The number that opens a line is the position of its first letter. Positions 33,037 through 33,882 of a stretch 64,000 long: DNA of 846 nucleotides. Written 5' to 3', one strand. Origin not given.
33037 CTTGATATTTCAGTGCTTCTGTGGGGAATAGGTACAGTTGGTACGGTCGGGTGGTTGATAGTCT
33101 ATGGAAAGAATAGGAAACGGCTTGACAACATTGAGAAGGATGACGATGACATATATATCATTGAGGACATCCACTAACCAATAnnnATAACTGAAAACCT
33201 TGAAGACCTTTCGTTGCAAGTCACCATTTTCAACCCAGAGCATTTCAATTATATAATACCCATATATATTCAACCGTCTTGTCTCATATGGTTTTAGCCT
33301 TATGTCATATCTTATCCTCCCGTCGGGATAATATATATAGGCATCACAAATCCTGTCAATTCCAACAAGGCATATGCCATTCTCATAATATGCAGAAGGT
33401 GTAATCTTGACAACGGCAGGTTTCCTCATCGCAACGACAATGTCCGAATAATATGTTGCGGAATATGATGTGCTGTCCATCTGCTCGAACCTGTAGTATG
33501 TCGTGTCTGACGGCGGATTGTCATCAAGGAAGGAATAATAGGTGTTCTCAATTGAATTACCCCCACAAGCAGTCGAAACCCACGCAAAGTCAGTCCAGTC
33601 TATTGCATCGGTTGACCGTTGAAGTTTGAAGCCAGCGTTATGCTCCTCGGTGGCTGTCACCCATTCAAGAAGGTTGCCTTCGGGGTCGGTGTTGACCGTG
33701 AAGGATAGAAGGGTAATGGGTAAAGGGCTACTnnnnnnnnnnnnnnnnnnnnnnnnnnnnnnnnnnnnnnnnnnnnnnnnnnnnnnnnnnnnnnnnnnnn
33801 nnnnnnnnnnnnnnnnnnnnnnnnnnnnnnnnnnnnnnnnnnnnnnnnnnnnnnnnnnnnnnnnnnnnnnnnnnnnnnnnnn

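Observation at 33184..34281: Phage-encoded secreted protein carrying a type IX secretion C-terminal sorting domain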

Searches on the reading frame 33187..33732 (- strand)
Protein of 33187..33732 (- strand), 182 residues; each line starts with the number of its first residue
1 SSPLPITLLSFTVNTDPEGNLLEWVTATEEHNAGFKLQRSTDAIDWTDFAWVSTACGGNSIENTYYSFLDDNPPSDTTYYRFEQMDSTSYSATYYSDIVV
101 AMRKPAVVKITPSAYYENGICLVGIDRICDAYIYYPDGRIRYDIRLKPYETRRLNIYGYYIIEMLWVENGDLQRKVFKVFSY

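Call 43: predict_structure(alignment_id=A4)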
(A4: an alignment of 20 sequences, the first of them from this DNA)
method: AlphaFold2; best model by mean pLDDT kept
length: 182 residues; sequences in the alignment: 20
mean_pLDDT: 88.0   pTM: 0.56
mean pLDDT of the five models: 88.0, 87.4, 87.1, 85.4, 80.0
residues with pLDDT >= 90: 114; 70-90: 52; 50-70: 13; < 50: 3
segments of 3 or more residues with pLDDT < 50: 1-3
pLDDT, mean of each block of 10 residues (from residue 1): 69 90 90 92 95 79 91 91 84 86 67 90 92 96 94 92 93 94 82
secondary structure, 60 per line:
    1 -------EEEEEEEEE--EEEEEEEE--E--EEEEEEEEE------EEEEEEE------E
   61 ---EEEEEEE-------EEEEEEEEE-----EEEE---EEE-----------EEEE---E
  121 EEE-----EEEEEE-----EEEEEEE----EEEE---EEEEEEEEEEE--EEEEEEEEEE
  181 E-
elements in order: E8-16 E19-26 E32-40 E47-53 E64-70 E78-86 E92-95 E99-101 E113-116 E120-123 E129-134 E140-146 E151-154 E158-168 E171-181

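Call 45: fold_search(model_id=the predicted structure, library=pdb)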
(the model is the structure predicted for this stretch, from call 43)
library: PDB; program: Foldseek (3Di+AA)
matches with E <= 10: 1531; with E <= 0.001: 10
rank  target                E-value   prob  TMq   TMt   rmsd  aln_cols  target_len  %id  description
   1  2ibb                  2.2e-05  1.00  0.42  0.37  20.1       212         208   12  Crystal Structure of the First and Second FNIII Domains of Ihog (released 2006-10-24)
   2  6weo_9                3.0e-04  1.00  0.33  0.33   9.9       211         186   13  IL-22 Signaling Complex with IL-22R1 and IL-10Rbeta (released 2021-04-28)
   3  5dfk                  3.0e-04  0.99  0.25  0.25  18.8       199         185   13  Crystal Structure of the Escherichia coli Common Pilus Chaperone, EcpB (released 2015-11-04)
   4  9lsh_D                4.6e-04  1.00  0.42  0.36   9.1       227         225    8  Cryo-EM structure of the wild-type diabody complex (CitS-diabody #1-TLR3) (released 2025-03-12)
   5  4bqb_C                5.1e-04  1.00  0.38  0.36   8.1       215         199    7  Crystal structure of the FN5 and FN6 domains of NEO1, form 2 (released 2013-06-12)
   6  5x83_B                5.4e-04  1.00  0.38  0.35  10.1       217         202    9  Structure of DCC FN456 domains (released 2017-09-06)
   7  5t5w_A                7.4e-04  1.00  0.31  0.29  10.3       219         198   10  Structure of an affinity matured lambda-IFN/IFN-lambdaR1/IL-10Rbeta receptor complex (released 2017-03-29)
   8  3og6_B                7.8e-04  0.99  0.27  0.25  11.2       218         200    8  The crystal structure of human interferon lambda 1 complexed with its high affinity receptor in space group P212121 (released 2010-10-20)
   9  7zcb_B                8.2e-04  1.00  0.34  0.32  12.0       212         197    8  Human Pikachurin/EGFLAM N-terminal Fibronectin-III (1-2) domains (released 2023-07-19)
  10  6weo_X                9.6e-04  1.00  0.31  0.29  10.0       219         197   12  IL-22 Signaling Complex with IL-22R1 and IL-10Rbeta (released 2021-04-28)
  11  4pbx                  1.0e-03  1.00  0.35  0.13  16.7       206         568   12  Crystal structure of the six N-terminal domains of human receptor protein tyrosine phosphatase sigma (released 2014-11-12)
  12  8jmw_A                1.0e-03  1.00  0.29  0.13  13.2       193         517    7  Fibril form of serine peptidase Vpr (released 2023-12-06)
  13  1y6m_R                1.1e-03  0.99  0.28  0.26  10.8       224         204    9  Crystal structure of Epstein-Barr virus IL-10 complexed with the soluble IL-10R1 chain (released 2005-05-03)
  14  9ly6_C                1.3e-03  0.99  0.32  0.30  14.3       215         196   12  antibody 20G5 (Fab')2 in complex with human B7-H3 (released 2026-03-04)
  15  2fau                  1.3e-03  0.98  0.30  0.22  16.8       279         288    8  Crystal structure of human vps26 (released 2006-05-30)
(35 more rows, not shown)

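Call 46: search_solved_structures(query=A4, max_evalue=10, show_alignments=2)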
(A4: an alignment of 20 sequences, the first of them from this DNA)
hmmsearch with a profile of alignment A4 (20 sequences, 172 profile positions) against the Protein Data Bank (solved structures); distinct sequences matched with E-value up to 10: 14.
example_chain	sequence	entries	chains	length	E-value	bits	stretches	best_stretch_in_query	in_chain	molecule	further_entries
4dqa_A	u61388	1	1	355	0.23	14.6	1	26-96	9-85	uncharacterized protein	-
5z06_A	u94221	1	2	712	0.46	13.6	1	18-103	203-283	BDI_3064 protein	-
1egj_A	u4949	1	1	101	0.6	13.2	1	10-51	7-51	CYTOKINE RECEPTOR COMMON BETA CHAIN PRECURSOR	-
1c8p_A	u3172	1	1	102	0.6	13.2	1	10-51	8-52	CYTOKINE RECEPTOR COMMON BETA CHAIN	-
8x8h_A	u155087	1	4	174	0.68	13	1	40-95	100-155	Pectate disaccharide-lyase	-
4lks_A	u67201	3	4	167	0.69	13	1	29-85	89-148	Glycosyl hydrolase, family 31/fibronectin type III domain protein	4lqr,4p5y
1jew_R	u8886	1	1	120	0.73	12.9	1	109-151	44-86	COXSACKIEVIRUS AND ADENOVIRUS RECEPTOR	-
7dpz_K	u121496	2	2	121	0.74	12.9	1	109-151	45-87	Coxsackievirus and adenovirus receptor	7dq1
1kac_B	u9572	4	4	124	0.8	12.8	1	109-151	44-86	PROTEIN (COXSACKIE VIRUS AND ADENOVIRUS RECEPTOR) | Coxsackievirus and adenovirus receptor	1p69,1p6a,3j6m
2w9l_A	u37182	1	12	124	0.8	12.8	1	109-151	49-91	COXSACKIEVIRUS AND ADENOVIRUS RECEPTOR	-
1rsf_A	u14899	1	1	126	0.83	12.8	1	109-151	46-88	Coxsackievirus and adenovirus receptor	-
1eaj_A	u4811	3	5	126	0.83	12.8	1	109-151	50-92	COXSACKIE VIRUS AND ADENOVIRUS RECEPTOR | Coxsackievirus and adenovirus receptor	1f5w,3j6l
2j12_B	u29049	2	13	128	0.87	12.7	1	109-151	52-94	COXSACKIEVIRUS AND ADENOVIRUS RECEPTOR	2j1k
2wbw_B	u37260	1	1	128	0.87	12.7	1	109-151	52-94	COXSACKIEVIRUS AND ADENOVIRUS RECEPTOR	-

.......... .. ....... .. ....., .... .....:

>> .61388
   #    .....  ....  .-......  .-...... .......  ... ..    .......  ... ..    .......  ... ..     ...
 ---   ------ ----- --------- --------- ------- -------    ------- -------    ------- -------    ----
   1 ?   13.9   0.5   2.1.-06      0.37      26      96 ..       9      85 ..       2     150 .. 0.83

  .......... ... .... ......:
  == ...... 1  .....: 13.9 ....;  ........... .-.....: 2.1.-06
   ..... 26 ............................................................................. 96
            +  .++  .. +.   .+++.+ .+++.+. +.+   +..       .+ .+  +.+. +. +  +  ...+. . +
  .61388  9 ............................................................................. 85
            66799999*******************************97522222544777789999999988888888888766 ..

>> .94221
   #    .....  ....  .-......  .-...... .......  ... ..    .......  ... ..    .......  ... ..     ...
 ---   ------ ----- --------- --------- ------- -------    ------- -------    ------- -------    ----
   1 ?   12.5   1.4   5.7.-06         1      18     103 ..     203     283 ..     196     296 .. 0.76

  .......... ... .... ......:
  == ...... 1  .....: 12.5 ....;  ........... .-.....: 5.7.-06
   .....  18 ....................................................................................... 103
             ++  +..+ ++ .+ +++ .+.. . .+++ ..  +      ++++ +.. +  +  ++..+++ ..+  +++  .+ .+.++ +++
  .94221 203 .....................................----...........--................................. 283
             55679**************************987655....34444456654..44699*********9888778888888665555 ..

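Call 95: fold_search(model_id=the predicted structure, library=viral)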
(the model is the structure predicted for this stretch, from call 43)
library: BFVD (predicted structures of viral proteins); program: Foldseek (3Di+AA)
matches with E <= 10: 1112; with E <= 0.001: 51
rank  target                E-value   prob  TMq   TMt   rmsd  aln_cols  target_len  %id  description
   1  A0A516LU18            8.4e-09  1.00  0.53  0.38   9.4       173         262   22  (no name in the UniProt tables at hand)
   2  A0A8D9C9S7            1.5e-08  1.00  0.53  0.34   7.9       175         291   22  Putative Fn3-like protein [uncultured marine phage]
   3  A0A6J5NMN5            1.9e-08  1.00  0.52  0.15   8.2       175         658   23  CUB domain [uncultured Caudovirales phage]
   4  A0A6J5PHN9            2.2e-08  1.00  0.53  0.28   8.8       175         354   26  Uncharacterized protein [uncultured Caudovirales phage]
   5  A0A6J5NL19            1.5e-06  1.00  0.51  0.21   9.6       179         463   21  Uncharacterized protein [uncultured Caudovirales phage]
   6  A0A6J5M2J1            1.8e-06  1.00  0.41  0.30   7.3       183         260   15  Secretion system C-terminal sorting domain [uncultured Caudovirales phage]
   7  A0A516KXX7            2.6e-06  1.00  0.44  0.31  10.4       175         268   20  (no name in the UniProt tables at hand)
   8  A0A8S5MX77            4.2e-06  1.00  0.36  0.12  16.0       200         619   16  Interleukin-6 receptor subunit beta Receptor, Fibronectin Type III [Siphoviridae sp. ct91l7]
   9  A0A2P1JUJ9            1.0e-05  1.00  0.34  0.09  12.8       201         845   11  Fibronectin type-III domain-containing protein [Bacillus phage Anath]
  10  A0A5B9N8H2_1          1.3e-05  1.00  0.27  0.08  13.1       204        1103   12  (no name in the UniProt tables at hand)
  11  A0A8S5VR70            2.6e-05  1.00  0.42  0.28   7.6       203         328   10  (no name in the UniProt tables at hand)
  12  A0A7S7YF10            3.4e-05  1.00  0.34  0.30   9.9       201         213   14  Fibronectin type-III domain-containing protein [Medusavirus stheno T3]
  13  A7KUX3                4.4e-05  1.00  0.42  0.18  11.7       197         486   14  (no name in the UniProt tables at hand)
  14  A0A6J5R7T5            5.2e-05  1.00  0.39  0.12  11.5       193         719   12  Fibronectin type III [uncultured Caudovirales phage]
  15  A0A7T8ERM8            5.8e-05  1.00  0.28  0.23  18.7       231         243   12  (no name in the UniProt tables at hand)
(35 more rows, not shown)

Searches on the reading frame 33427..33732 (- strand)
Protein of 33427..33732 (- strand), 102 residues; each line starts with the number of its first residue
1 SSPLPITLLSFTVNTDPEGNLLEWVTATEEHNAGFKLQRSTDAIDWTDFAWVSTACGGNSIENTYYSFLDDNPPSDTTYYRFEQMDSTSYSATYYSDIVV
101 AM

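Call 54: find_homologous_proteins(query=A6, max_evalue=0.00001)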
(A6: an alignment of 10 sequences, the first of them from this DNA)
Query A6 (10 sequences) (102 aa, profile of the alignment): 37 proteins with E <= 0.00001 among 376 candidates.
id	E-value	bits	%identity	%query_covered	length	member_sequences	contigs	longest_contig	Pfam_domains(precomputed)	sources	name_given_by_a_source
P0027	8.0e-29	118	37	97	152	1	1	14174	-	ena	-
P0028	4.0e-28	115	41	81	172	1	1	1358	PF18962.8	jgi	-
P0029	1.1e-27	114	39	97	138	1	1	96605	-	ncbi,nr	ncbi:MAG: hypothetical protein IPN88_04550 [Bacteroidetes bacterium]|nr:hypothetical protein [Bacter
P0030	1.6e-27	113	41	81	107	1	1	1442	-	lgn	-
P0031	1.6e-27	113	43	83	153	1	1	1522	-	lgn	-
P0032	4.0e-27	112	38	99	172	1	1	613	-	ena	-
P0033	2.4e-26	110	43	81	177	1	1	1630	PF18962.8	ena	-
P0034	8.1e-26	108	39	82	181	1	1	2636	-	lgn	-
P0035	1.2e-25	107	38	81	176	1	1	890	PF18962.8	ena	-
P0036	2.9e-25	106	44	80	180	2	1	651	-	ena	-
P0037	2.7e-24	103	39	84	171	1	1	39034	-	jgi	-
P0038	2.1e-23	100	34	91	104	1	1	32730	-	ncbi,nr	ncbi:MAG: hypothetical protein IPP51_16840 [Bacteroidetes bacterium]|nr:hypothetical protein [Bacter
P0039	1.2e-22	98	38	64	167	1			PF18962.8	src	-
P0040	7.4e-22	95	36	84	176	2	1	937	-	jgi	jgi:hypothetical protein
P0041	3.6e-21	93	38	75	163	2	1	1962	PF18962.8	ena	-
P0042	4.6e-21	93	37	79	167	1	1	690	PF18962.8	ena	-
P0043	9.2e-21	92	38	80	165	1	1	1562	PF18962.8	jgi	-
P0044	1.6e-20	91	46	65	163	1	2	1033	PF18962.8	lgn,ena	-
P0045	6.0e-20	89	37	77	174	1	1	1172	PF18962.8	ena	-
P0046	2.2e-19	87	40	78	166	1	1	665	PF18962.8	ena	-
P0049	1.1e-16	79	37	65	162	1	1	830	PF18962.8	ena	-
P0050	5.4e-16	76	34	55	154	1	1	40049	PF18962.8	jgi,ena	-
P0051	6.0e-16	76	37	74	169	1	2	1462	PF18962.8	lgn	-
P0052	7.4e-16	76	35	64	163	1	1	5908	PF18962.8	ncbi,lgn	-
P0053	1.8e-14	72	29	71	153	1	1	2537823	PF18962.8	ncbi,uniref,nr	ncbi:T9SS type A sorting domain-containing protein [Dyadobacter luticola]|uniref:T9SS type A sorting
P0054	6.0e-14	70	36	57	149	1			PF18962.8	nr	nr:T9SS type A sorting domain-containing protein [Hymenobacter sp. ISL-91]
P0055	3.9e-11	61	31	64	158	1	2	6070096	PF18962.8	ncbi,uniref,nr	ncbi:T9SS type A sorting domain-containing protein [Dyadobacter subterraneus]|uniref:T9SS type A sor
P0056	2.0e-10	59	44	43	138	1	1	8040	PF18962.8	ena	-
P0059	1.0e-8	53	32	63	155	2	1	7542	PF18962.8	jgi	-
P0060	1.8e-7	49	43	38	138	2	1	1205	PF18962.8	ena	-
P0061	1.8e-7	49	38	47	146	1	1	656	PF18962.8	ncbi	-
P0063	1.8e-6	46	52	21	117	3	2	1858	PF18962.8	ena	-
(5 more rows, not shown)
